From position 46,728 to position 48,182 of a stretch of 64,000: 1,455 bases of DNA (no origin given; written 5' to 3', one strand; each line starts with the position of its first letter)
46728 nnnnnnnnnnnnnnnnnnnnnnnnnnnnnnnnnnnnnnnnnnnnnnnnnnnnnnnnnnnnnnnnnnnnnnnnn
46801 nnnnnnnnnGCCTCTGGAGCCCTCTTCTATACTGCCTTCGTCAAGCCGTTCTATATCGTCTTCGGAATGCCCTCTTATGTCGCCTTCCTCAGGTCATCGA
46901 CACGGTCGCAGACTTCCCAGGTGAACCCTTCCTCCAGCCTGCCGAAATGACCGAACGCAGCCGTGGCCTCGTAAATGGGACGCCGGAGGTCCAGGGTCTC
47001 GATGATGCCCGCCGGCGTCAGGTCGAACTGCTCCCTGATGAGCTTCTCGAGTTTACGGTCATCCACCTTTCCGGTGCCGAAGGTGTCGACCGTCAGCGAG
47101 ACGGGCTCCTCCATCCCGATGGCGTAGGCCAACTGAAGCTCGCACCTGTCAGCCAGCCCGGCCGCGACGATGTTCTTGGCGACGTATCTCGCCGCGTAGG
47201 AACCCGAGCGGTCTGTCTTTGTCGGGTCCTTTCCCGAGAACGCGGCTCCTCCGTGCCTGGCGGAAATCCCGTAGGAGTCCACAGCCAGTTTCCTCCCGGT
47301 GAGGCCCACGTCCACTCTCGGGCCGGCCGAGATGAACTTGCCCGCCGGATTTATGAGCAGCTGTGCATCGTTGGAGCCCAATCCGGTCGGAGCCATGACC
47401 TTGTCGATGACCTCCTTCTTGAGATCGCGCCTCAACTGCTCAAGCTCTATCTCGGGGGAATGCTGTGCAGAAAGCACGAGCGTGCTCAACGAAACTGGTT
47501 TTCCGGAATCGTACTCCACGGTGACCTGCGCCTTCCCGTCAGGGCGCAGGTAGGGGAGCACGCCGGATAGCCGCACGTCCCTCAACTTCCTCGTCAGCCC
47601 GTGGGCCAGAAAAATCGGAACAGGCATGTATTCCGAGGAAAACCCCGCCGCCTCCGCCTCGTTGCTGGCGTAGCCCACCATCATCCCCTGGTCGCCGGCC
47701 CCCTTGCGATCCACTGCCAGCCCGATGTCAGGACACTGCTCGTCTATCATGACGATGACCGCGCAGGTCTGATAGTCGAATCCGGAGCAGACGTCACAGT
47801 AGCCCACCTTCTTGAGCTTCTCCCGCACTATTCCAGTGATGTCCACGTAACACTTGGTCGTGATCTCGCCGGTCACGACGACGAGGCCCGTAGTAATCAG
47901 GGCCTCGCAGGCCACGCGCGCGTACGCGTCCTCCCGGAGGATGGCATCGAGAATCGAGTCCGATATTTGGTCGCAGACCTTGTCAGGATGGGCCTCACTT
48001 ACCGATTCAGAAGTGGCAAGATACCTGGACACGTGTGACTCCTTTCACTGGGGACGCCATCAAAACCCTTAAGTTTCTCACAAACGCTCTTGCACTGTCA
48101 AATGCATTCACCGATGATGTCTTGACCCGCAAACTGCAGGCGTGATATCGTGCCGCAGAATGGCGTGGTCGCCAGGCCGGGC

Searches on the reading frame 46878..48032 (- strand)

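Call 56: search_protein_families(library=pfam, proteins=[window:46878-48032:-], max_evalue=0.00001)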
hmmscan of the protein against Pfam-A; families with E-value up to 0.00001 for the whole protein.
window:46878-48032:- (385 aa): 3 families
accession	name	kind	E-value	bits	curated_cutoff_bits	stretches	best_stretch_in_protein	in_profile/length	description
PF02773.21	S-AdoMet_synt_C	-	2.2e-61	206.2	25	1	237-373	3-137/138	S-adenosylmethionine synthetase, C-terminal domain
PF00438.25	S-AdoMet_synt_N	-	9.8e-40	135.5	33.1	1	4-101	2-99/99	S-adenosylmethionine synthetase, N-terminal domain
PF02772.21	S-AdoMet_synt_M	-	7.9e-39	132.9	29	1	110-233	2-120/120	S-adenosylmethionine synthetase, central domain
